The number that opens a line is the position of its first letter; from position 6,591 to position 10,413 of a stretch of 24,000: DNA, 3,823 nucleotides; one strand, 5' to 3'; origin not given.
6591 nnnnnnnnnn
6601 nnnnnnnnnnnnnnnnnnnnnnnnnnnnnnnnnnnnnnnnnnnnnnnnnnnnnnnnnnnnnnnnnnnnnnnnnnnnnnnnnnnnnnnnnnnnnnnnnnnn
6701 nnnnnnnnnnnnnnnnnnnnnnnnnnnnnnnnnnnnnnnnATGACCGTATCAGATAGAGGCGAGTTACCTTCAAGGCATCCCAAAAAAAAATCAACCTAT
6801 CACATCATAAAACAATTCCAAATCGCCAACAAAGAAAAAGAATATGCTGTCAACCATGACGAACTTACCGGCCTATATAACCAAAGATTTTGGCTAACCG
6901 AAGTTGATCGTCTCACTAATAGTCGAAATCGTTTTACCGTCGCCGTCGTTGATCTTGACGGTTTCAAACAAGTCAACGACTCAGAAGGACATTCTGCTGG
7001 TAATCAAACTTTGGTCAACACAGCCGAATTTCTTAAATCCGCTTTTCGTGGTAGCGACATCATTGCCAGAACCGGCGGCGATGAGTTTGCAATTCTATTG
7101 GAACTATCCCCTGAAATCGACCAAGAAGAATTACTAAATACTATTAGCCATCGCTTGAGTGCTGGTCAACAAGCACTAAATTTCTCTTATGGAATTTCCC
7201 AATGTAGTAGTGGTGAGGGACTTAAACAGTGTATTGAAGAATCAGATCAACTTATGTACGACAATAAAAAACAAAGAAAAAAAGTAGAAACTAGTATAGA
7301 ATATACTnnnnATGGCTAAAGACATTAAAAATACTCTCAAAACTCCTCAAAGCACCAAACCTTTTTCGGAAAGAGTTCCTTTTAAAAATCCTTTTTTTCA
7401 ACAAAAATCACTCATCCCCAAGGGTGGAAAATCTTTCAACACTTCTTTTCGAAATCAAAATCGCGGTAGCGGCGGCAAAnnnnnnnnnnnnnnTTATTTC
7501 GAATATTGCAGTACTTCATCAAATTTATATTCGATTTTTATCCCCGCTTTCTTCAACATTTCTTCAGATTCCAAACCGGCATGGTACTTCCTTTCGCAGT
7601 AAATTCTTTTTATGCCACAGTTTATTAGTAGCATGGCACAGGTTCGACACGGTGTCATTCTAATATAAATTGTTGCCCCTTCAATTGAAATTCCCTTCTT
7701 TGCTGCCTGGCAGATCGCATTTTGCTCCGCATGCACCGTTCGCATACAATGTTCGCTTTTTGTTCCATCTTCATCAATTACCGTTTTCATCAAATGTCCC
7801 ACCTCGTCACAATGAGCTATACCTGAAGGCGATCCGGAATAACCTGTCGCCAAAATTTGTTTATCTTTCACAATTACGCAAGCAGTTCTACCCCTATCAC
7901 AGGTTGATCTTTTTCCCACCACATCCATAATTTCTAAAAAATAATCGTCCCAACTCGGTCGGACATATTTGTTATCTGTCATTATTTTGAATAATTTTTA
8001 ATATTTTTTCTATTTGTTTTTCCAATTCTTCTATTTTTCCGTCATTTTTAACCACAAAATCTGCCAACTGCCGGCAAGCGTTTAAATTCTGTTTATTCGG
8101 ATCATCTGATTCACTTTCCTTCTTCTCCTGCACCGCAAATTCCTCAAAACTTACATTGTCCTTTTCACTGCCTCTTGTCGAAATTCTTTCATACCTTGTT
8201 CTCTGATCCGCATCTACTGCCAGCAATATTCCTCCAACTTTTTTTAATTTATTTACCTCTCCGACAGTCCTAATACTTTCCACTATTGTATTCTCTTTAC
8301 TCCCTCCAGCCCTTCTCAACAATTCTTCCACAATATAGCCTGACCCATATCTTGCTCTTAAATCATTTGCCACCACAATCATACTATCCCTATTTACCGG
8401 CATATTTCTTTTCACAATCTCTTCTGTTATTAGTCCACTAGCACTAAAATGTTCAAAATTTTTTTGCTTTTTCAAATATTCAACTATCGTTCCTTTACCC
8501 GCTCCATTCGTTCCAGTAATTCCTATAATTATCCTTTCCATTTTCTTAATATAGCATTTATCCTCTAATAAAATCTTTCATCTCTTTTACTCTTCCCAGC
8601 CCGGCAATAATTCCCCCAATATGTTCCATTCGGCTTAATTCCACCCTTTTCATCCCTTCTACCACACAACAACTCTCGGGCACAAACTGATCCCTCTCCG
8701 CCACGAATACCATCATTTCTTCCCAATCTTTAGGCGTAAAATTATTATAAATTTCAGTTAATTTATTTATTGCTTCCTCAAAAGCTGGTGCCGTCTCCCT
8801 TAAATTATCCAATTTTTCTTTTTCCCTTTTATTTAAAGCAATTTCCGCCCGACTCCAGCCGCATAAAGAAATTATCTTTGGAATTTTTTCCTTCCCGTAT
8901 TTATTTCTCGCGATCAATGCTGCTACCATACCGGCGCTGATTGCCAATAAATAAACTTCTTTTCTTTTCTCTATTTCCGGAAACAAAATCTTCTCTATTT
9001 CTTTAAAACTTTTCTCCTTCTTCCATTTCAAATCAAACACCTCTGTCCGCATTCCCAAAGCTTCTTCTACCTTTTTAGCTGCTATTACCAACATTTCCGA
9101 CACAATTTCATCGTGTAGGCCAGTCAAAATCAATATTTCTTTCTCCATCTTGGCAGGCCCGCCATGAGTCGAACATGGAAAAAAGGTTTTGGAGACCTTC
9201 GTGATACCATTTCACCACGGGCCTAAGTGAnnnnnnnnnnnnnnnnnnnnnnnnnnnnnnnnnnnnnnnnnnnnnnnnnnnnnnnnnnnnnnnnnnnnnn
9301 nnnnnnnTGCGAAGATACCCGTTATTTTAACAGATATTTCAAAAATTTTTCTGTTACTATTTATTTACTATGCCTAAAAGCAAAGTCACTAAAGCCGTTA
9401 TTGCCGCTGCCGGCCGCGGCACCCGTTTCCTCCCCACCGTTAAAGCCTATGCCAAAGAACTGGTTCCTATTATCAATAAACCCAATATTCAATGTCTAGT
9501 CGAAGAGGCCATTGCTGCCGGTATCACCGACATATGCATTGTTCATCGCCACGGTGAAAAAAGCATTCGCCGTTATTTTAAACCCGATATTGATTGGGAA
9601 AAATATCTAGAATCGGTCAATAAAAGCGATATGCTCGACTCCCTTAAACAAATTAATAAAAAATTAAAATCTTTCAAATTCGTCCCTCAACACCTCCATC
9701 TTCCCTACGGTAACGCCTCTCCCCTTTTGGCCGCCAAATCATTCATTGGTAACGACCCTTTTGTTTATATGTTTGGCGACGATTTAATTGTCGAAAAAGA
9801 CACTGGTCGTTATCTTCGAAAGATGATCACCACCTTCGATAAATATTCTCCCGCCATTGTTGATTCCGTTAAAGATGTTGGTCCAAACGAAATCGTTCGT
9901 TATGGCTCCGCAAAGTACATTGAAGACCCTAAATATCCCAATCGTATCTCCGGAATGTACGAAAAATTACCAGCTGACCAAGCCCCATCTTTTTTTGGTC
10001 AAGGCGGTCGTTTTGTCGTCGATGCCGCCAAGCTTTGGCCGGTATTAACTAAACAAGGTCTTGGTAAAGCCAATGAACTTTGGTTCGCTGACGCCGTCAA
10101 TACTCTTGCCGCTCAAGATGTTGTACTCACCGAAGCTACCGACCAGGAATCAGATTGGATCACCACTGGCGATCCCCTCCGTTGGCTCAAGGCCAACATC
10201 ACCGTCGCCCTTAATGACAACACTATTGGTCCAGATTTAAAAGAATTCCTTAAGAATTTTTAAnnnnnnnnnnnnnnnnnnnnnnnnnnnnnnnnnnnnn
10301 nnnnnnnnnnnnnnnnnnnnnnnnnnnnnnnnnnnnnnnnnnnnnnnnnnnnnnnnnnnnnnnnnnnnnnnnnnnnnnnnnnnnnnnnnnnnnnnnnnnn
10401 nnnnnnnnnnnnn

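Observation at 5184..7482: Overlapping operon: SPASM-type radical SAM, EpmA/GenX-like ligase, GGDEF cyclase, 56-aa basic ORF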

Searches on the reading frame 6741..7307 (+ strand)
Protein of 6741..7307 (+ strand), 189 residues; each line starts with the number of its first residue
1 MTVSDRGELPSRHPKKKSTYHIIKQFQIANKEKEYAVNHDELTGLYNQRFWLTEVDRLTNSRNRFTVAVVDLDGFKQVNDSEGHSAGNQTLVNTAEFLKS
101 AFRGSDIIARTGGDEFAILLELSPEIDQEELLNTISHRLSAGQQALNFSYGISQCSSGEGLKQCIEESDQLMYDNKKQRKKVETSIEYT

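Call 3: search_protein_families(library=pfam, proteins=[window:6741-7307:+], max_evalue=0.1)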
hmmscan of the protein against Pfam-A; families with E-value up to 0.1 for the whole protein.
window:6741-7307:+ (189 aa): 3 families
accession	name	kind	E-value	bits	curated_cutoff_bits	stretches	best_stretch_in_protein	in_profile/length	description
PF00990.26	GGDEF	-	4.1e-30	105.1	23.8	1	38-180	2-159/161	Diguanylate cyclase, GGDEF domain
PF17853.6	GGDEF_2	-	6.1e-06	26.9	24.5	1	62-168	20-110/116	GGDEF-like domain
PF22335.1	Cas10-Cmr2_palm2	-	0.0068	17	27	1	111-180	57-127/133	Cas10/Cmr2, second palm domain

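Call 4: search_protein_families(library=ncbifam, proteins=[window:6741-7307:+], max_evalue=0.1)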
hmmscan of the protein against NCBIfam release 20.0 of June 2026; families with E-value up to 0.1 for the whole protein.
window:6741-7307:+ (189 aa): 20 families
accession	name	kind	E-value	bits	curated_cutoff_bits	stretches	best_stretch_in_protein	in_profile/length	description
NF007423.1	PRK09966.1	equivalog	4.7e-29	101.5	325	1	24-176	226-390/390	diguanylate cyclase DgcN/YfiN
TIGR00254.1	GGDEF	domain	9.4e-29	100.3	37.4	1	38-181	6-162/168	diguanylate cyclase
NF038266.1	diguan_SiaD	equivalog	1e-28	100.4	290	1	29-178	86-247/252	biofilm regulation diguanylate cyclase SiaD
NF040885.1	diguan_DgcJ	equivalog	5.6e-28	98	500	1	39-181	343-491/493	diguanylate cyclase DgcJ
NF051473.1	DigCycDgcsShew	equivalog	2.7e-23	82.8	400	1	38-180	136-285/291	diguanylate cyclase DgcS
NF007380.0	PRK09894.1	equivalog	4.3e-23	82.1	256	1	34-177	126-278/296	diguanylate cyclase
NF007135.0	PRK09581.1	equivalog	7e-23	81.1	474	1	32-182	288-452/457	PleD family two-component system response regulator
NF047654.1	DiguCycDgcRLepto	equivalog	5e-21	74.9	500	1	33-173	130-277/295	diguanylate cyclase DgcR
NF007298.0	PRK09776.1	equivalog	6.7e-20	70.6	1135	1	31-121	678-772/1111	diguanylate cyclase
NF007599.0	PRK10245.1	equivalog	9.3e-18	63.8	402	1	35-125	208-302/371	diguanylate cyclase AdrA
NF045675.1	PhdiestaseDibA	equivalog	9.7e-18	63.8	980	1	26-178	192-356/623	phosphodiesterase DibA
NF011955.1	PRK15426.1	equivalog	5.7e-17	61.1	408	1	22-141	383-506/564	cellulose biosynthesis regulator diguanylate cyclase DgcQ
NF007474.0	PRK10060.1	equivalog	3.9e-16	58.4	782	1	34-181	234-390/663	cyclic di-GMP phosphodiesterase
NF053781.1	cdiGMPphdstlr2612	equivalog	1.5e-15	56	1600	1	33-181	836-997/1268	Tlr1612 family c-di-GMP phosphodiesterase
NF052458.1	PhdiestGepA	equivalog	1.7e-15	56.3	1200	1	31-139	419-522/840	phosphodiesterase GepA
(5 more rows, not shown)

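Call 96: search_protein_families(library=padloc, proteins=[window:6741-7307:+], max_evalue=0.01)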
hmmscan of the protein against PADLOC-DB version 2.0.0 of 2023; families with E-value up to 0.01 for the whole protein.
window:6741-7307:+ (189 aa): 0 families

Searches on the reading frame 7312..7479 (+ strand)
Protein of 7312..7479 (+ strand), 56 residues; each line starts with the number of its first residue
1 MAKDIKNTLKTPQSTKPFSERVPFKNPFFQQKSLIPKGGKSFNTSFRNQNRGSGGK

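Call 3: search_protein_families(library=pfam, proteins=[window:7312-7479:+], max_evalue=0.1)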
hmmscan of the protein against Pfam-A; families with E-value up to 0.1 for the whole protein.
window:7312-7479:+ (56 aa): 1 family
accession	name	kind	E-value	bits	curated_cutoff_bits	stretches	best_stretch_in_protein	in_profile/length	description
PF12371.14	TMEM131_like_N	-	0.064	13.9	28.8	1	15-46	37-68/84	Transmembrane protein 131-like N-terminal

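Call 4: search_protein_families(library=ncbifam, proteins=[window:7312-7479:+], max_evalue=0.1)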
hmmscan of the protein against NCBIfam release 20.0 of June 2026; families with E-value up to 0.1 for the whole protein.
window:7312-7479:+ (56 aa): 0 families

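Call 54: find_homologous_proteins(query=A4, max_evalue=0.001)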
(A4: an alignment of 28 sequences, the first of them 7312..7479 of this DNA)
Query A4 (28 sequences) (56 aa, profile of the alignment): 109 proteins with E <= 0.001 among 214 candidates.
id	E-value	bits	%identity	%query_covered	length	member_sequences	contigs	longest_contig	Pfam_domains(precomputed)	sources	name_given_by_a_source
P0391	3.9e-18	84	60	100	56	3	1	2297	-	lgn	-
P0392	9.6e-17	79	62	100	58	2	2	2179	-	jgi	jgi:hypothetical protein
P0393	1.2e-15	76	53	95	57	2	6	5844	-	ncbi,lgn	-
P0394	1.5e-15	75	67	91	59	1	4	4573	-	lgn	-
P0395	2.5e-15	75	53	95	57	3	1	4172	-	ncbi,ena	-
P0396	4.0e-15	74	63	100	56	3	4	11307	-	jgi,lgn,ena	-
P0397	6.6e-15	73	70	100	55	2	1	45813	-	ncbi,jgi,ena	ncbi:MAG: hypothetical protein WC784_00580 [Candidatus Shapirobacteria bacterium]|jgi:hypothetical p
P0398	8.1e-15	73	63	100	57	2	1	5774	-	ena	-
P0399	1.6e-14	72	71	100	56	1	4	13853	-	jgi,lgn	-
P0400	5.0e-14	70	68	100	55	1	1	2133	-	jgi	jgi:hypothetical protein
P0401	5.8e-14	70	68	95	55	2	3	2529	-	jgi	-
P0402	6.2e-14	70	77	100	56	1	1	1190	-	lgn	-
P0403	7.1e-14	70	55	88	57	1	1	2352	-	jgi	-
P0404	7.9e-14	70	58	100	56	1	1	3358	-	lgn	-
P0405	8.9e-14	70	72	100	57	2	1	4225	-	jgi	jgi:hypothetical protein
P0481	1.0e-4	41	52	59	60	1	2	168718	-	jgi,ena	jgi:hypothetical protein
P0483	1.2e-4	40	-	-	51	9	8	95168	-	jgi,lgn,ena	-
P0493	3.0e-4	39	-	-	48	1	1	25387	-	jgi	jgi:hypothetical protein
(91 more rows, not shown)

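Call 55: find_encoding_contigs(protein=P0483, flank=5000, max_places=1)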
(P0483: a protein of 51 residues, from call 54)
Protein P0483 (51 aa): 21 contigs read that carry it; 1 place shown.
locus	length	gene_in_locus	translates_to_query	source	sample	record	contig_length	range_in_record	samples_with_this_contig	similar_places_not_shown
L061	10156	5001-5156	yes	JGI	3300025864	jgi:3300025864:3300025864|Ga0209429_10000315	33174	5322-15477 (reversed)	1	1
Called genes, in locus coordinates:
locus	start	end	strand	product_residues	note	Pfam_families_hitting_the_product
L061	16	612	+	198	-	PF13419:HAD_2 (weak)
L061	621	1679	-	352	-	PF01522:Polysacc_deac_1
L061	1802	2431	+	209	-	-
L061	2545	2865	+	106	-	PF02482:Ribosomal_S30AE (weak)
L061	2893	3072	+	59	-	PF00471:Ribosomal_L33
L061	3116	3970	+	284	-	PF04055:Radical_SAM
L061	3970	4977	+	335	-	PF00152:tRNA-synt_2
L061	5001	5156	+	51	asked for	-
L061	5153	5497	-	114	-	-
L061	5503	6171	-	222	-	-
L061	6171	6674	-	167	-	PF00383:dCMP_cyt_deam_1, PF14437:MafB19-deam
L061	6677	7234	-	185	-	PF13238:AAA_18, PF13207:AAA_17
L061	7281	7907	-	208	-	-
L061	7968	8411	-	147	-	PF00583:Acetyltransf_1 (weak)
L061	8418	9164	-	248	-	PF01996:F420_ligase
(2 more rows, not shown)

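Call 56: find_encoding_contigs(protein=P0481, flank=5000, max_places=1)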
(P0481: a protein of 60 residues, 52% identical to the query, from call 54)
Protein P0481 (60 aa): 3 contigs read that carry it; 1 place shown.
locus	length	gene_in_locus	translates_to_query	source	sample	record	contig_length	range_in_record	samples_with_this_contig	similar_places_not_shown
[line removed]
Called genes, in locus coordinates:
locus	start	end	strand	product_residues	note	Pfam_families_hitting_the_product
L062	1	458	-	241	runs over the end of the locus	PF00005:ABC_tran, PF02463:SMC_N (weak), PF13304:AAA_21 (faint)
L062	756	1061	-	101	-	-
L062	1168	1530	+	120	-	PF01219:DAGK_prokar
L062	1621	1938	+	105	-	PF02482:Ribosomal_S30AE (weak)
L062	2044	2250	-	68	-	-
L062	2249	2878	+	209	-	PF13472:Lipase_GDSL_2 (weak)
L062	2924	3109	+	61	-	PF00471:Ribosomal_L33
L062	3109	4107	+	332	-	PF04055:Radical_SAM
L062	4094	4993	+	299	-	PF00152:tRNA-synt_2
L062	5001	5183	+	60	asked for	-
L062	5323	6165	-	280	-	PF01145:Band_7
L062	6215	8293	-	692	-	PF00149:Metallophos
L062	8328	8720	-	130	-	PF01957:NfeD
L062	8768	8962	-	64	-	-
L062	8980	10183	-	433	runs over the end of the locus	PF00226:DnaJ, PF03572:Peptidase_S41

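Call 57: find_encoding_contigs(protein=P0493, flank=5000, max_places=1)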
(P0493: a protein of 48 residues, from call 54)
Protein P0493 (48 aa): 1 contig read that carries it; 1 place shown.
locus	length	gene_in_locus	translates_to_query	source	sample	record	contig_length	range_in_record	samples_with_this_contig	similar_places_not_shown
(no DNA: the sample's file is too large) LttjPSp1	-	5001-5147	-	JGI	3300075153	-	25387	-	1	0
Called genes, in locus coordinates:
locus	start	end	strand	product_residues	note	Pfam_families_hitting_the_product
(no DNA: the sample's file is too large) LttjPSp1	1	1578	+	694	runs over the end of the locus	-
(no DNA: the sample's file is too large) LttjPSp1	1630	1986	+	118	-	-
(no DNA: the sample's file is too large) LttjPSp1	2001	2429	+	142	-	-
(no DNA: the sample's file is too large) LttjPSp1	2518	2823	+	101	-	PF02482:Ribosomal_S30AE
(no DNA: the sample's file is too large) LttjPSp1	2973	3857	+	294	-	PF04055:Radical_SAM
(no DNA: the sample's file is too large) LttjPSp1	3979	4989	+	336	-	PF00152:tRNA-synt_2, PF01409:tRNA-synt_2d (faint)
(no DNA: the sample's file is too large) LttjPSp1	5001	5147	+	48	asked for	-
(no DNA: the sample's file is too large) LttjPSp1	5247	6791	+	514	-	PF05496:RuvB_N (faint), PF00004:AAA, PF07724:AAA_2 (weak), PF13173:AAA_14 (weak), PF13191:AAA_16 (faint)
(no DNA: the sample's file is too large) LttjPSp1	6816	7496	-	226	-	-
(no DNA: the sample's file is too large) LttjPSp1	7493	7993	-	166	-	PF00383:dCMP_cyt_deam_1, PF14437:MafB19-deam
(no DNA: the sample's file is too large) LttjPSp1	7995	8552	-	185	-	PF13238:AAA_18, PF13207:AAA_17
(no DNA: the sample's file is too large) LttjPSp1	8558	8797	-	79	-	-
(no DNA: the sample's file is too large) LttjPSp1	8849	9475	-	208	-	PF00702:Hydrolase, PF06888:Put_Phosphatase (weak), PF13419:HAD_2, PF13242:Hydrolase_like (weak)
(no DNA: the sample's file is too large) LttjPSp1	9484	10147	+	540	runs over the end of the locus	PF02652:Lactate_perm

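Call 89: search_solved_structures(query=A4, max_evalue=10, show_alignments=2)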
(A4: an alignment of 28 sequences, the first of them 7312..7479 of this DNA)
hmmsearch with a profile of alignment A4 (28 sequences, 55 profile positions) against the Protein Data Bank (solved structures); distinct sequences matched with E-value up to 10: 0.

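Call 90: search_protein_families(library=pfam, alignment_id=A4, max_evalue=1)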
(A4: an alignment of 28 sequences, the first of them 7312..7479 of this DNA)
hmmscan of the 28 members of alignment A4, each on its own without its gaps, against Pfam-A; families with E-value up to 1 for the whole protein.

A. member 1, window:7312-7479:+ (56 aa): 1 family
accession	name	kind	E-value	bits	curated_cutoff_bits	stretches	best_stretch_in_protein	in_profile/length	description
PF12371.14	TMEM131_like_N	-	0.064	13.9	28.8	1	15-46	37-68/84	Transmembrane protein 131-like N-terminal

B. families by the number of members that match (of 28 scanned): 5 families
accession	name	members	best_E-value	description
PF16171.10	CENP-T_N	1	0.02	Centromere kinetochore component CENP-T N-terminus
PF15280.11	BORA_N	1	0.058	Protein aurora borealis N-terminus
PF12371.14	TMEM131_like_N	1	0.064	Transmembrane protein 131-like N-terminal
PF11489.13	Aim21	1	0.14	Altered inheritance of mitochondria protein 21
PF12312.13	NeA_P2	1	0.16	Nepovirus subgroup A polyprotein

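Call 96: search_protein_families(library=padloc, proteins=[window:7312-7479:+], max_evalue=0.01)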
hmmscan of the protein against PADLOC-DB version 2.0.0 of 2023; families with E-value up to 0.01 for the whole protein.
window:7312-7479:+ (56 aa): 0 families

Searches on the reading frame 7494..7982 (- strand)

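Call 35: search_protein_families(library=pfam, proteins=[window:7494-7982:-], max_evalue=0.001)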
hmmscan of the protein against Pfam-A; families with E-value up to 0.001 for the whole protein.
window:7494-7982:- (162 aa): 3 families
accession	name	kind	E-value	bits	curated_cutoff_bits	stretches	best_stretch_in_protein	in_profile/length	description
PF00383.29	dCMP_cyt_deam_1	-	1e-23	83.6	25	1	10-129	2-100/102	Cytidine and deoxycytidylate deaminase zinc-binding region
PF14437.12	MafB19-deam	-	5.2e-20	72.2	27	1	10-133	2-103/142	MafB19-like deaminase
PF14439.12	Bd3614-deam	-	0.00091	19.6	38.5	0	81-145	33-104/113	Bd3614-like deaminase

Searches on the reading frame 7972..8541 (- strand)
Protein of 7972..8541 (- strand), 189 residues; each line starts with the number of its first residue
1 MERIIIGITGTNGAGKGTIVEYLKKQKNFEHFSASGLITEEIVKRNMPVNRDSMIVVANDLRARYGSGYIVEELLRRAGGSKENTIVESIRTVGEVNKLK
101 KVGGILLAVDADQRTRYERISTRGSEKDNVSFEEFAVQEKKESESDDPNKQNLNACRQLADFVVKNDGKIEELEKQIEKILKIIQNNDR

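Call 35: search_protein_families(library=pfam, proteins=[window:7972-8541:-], max_evalue=0.001)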
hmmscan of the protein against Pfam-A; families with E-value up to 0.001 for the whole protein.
window:7972-8541:- (189 aa): 3 families
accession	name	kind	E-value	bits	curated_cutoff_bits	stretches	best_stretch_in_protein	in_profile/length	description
PF13238.12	AAA_18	-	1.9e-12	48.2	29.4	1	6-131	1-119/128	AAA domain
PF13207.12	AAA_17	-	6.9e-10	39.8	27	1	9-130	1-130/136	AAA domain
PF21448.3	DNMK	-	0.00032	20.8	27.1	0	56-116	141-201/232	Deoxynucleotide monophosphate kinase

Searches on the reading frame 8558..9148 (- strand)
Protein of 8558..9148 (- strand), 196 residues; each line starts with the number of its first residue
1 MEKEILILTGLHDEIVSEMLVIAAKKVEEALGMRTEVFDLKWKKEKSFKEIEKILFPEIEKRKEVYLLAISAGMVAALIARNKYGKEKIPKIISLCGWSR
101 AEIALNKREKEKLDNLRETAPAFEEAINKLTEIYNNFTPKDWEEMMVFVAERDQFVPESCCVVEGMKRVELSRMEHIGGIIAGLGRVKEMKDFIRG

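Call 35: search_protein_families(library=pfam, proteins=[window:8558-9148:-], max_evalue=0.001)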
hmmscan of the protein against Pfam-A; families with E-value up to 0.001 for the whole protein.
window:8558-9148:- (196 aa): 1 family
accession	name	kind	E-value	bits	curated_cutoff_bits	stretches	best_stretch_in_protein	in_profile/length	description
PF10004.14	DUF2247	-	0.00094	19.4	25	0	75-161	47-138/158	Uncharacterized protein conserved in bacteria (DUF2247)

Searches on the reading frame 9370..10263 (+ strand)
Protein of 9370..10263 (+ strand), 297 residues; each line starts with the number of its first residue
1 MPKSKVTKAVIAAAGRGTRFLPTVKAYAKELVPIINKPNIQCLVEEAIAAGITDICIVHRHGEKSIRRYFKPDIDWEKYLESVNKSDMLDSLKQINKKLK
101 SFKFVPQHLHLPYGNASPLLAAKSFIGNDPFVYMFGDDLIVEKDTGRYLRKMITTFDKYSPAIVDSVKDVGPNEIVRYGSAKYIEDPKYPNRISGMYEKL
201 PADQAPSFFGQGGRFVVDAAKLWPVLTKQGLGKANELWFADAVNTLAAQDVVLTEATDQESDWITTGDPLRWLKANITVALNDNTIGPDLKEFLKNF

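Call 35: search_protein_families(library=pfam, proteins=[window:9370-10263:+], max_evalue=0.001)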
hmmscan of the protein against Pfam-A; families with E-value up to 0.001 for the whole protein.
window:9370-10263:+ (297 aa): 1 family
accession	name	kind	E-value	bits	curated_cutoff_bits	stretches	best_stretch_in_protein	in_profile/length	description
PF00483.29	NTP_transferase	-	2e-14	54.2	21.2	1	8-220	1-183/245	Nucleotidyl transferase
